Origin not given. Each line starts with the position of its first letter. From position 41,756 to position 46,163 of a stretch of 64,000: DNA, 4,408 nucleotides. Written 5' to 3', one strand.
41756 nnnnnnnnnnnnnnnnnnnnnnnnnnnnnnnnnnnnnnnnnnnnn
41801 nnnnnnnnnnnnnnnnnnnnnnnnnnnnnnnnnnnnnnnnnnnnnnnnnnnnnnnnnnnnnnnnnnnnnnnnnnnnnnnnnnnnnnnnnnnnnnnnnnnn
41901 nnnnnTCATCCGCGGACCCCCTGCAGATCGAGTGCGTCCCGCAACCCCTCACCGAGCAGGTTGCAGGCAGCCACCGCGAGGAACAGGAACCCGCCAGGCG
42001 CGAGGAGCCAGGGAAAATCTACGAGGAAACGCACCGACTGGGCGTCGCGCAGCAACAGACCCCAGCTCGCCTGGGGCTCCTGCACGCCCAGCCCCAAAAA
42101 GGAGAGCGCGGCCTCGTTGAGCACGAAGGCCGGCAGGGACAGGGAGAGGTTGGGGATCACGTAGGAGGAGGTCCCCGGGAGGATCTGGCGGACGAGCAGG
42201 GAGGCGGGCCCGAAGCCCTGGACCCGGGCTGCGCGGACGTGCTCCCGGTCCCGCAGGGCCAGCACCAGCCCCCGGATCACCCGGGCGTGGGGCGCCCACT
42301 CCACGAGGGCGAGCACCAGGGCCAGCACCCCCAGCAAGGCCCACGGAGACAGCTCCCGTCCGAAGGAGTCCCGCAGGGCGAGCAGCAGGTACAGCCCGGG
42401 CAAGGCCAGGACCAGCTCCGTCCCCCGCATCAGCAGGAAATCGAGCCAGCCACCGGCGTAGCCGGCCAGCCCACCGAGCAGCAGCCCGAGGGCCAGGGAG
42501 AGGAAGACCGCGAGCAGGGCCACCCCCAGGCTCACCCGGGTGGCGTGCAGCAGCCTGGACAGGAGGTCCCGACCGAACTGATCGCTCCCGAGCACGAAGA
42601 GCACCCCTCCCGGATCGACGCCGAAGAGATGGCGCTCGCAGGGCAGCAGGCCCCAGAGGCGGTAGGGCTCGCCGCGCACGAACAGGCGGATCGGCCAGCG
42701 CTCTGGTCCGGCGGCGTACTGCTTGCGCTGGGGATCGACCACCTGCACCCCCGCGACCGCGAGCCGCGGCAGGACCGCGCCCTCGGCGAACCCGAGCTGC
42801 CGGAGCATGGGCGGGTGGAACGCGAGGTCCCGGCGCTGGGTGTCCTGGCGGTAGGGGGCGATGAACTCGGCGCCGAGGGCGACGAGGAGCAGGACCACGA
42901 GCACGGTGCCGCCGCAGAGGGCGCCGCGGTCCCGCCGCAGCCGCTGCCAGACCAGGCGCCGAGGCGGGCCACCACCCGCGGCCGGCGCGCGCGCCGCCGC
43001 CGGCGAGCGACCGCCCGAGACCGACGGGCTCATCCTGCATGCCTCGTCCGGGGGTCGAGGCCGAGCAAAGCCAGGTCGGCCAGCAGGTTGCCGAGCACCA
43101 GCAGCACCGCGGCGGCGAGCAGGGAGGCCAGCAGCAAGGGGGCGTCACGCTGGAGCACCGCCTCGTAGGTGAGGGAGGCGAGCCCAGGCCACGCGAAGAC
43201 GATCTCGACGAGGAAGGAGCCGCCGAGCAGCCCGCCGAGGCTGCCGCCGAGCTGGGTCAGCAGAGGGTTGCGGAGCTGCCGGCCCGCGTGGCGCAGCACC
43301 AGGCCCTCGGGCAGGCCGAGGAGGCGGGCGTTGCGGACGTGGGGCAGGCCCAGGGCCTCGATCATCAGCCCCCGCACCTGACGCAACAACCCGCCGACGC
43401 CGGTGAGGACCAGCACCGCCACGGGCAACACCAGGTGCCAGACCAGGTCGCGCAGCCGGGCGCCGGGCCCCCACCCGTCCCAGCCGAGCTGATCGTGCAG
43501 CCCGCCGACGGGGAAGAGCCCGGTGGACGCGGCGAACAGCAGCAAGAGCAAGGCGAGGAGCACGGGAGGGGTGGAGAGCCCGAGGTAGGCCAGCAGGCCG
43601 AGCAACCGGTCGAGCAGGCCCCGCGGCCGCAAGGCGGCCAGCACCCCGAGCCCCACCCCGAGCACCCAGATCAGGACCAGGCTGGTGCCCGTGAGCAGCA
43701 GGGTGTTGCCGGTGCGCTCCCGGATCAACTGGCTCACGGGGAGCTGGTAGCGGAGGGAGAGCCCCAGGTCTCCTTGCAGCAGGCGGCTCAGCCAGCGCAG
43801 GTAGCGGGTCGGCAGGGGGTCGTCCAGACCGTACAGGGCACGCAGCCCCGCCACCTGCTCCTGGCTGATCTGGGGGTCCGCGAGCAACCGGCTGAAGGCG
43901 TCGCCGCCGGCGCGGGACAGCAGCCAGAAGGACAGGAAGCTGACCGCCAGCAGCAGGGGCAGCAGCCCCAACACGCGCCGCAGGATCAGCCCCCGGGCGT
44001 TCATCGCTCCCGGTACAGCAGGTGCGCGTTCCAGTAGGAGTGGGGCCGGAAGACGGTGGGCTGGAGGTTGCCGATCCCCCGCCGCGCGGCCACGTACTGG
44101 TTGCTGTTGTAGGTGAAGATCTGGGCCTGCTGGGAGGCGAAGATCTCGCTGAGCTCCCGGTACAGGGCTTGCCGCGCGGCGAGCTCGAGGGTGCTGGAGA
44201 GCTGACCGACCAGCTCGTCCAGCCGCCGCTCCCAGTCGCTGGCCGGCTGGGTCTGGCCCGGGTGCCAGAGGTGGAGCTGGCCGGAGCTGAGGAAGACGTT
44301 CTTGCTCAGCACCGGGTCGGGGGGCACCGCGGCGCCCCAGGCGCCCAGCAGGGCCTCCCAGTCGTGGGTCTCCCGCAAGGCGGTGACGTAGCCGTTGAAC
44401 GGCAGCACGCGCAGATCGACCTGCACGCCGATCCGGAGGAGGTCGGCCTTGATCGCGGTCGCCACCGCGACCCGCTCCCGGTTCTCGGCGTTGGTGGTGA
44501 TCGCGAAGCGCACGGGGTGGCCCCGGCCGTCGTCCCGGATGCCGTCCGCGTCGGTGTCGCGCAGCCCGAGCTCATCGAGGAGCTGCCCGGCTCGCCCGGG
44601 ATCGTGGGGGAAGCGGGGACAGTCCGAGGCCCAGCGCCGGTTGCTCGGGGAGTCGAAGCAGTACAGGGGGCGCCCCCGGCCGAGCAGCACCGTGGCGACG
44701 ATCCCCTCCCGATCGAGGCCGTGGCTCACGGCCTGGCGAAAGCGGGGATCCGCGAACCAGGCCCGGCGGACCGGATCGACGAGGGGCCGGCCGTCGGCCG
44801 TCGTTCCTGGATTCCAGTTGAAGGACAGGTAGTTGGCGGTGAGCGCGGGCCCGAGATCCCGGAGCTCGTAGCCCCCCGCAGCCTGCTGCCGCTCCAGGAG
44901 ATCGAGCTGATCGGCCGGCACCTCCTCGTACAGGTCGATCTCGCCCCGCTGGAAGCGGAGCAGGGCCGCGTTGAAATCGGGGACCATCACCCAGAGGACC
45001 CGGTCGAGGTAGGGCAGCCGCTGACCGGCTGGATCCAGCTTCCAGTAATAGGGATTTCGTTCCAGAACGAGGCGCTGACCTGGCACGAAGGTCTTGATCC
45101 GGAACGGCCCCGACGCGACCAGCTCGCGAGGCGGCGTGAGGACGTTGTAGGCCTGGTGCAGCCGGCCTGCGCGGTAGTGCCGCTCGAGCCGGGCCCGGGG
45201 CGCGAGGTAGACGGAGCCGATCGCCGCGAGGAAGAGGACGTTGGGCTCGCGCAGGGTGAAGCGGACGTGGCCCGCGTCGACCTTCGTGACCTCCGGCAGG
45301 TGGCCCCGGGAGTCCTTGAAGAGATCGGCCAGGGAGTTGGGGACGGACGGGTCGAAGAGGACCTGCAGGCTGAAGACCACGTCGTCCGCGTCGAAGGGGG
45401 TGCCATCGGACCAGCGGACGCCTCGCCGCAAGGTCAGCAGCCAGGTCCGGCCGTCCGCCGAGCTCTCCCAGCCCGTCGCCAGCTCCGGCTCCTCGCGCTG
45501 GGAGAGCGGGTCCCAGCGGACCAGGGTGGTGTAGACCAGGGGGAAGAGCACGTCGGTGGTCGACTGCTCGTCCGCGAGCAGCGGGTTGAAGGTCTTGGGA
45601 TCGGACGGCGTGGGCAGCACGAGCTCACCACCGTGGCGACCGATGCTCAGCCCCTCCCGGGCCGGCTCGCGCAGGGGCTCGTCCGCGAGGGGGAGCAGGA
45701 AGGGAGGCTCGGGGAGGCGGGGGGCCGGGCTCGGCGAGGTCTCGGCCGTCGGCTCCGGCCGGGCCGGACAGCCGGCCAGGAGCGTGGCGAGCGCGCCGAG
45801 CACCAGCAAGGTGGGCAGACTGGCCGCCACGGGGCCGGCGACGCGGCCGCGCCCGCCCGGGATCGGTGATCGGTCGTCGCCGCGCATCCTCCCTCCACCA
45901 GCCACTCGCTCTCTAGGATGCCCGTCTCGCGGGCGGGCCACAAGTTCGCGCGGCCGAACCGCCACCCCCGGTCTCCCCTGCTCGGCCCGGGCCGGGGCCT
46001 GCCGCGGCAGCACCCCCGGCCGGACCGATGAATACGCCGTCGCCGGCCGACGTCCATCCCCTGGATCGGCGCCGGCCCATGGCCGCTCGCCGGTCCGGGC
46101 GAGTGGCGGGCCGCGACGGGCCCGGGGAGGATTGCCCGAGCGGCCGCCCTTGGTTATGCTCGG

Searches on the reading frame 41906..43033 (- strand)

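Call 89: search_protein_families(library=pfam, proteins=[window:41906-43033:-], max_evalue=0.00001)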
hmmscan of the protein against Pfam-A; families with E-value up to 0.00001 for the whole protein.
window:41906-43033:- (375 aa): 2 families
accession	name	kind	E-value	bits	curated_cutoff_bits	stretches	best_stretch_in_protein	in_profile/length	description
PF00528.27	BPD_transp_1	-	7.5e-23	81.6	26.4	1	183-369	1-179/184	Binding-protein-dependent transport system inner membrane component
PF12911.12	OppC_N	-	1.3e-11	44.6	23.9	1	25-75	3-53/53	N-terminal TM domain of oligopeptide transport permease C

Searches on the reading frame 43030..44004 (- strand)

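Call 89: search_protein_families(library=pfam, proteins=[window:43030-44004:-], max_evalue=0.00001)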
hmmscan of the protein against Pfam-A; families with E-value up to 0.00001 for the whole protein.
window:43030-44004:- (324 aa): 2 families
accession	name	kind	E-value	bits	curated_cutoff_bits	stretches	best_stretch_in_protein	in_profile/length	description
PF00528.27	BPD_transp_1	-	1.9e-30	106.4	26.4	1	116-321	1-183/184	Binding-protein-dependent transport system inner membrane component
PF19300.4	BPD_transp_1_N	-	4.5e-07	30.5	23.8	1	6-78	4-75/114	Binding-prot-dependent transport system membrane comp, N-term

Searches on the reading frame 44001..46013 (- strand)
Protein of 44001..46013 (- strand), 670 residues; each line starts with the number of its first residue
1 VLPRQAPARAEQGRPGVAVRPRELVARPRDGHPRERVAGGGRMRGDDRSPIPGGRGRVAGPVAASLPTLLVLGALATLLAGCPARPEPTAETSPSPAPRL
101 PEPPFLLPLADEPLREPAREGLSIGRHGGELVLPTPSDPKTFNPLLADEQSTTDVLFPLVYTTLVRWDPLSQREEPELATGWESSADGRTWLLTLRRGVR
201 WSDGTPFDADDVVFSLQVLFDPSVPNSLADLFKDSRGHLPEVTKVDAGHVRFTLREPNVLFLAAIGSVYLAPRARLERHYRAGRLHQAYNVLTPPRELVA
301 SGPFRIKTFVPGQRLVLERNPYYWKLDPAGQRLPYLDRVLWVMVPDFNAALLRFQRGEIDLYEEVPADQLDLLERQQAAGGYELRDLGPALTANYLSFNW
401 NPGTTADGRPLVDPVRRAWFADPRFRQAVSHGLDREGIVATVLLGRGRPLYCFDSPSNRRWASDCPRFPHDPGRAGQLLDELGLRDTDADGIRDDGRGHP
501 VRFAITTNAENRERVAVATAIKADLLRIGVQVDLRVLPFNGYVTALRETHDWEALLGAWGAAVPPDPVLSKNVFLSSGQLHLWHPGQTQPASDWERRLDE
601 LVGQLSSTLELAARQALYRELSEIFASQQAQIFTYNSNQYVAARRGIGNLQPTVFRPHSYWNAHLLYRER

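Call 89: search_protein_families(library=pfam, proteins=[window:44001-46013:-], max_evalue=0.00001)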
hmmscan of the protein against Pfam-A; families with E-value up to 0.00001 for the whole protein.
window:44001-46013:- (670 aa): 1 family
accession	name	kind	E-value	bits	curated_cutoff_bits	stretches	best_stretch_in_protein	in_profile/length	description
PF00496.27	SBP_bac_5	-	7.6e-84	282.4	32.4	1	175-577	3-364/368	Bacterial extracellular solute-binding proteins, family 5 Middle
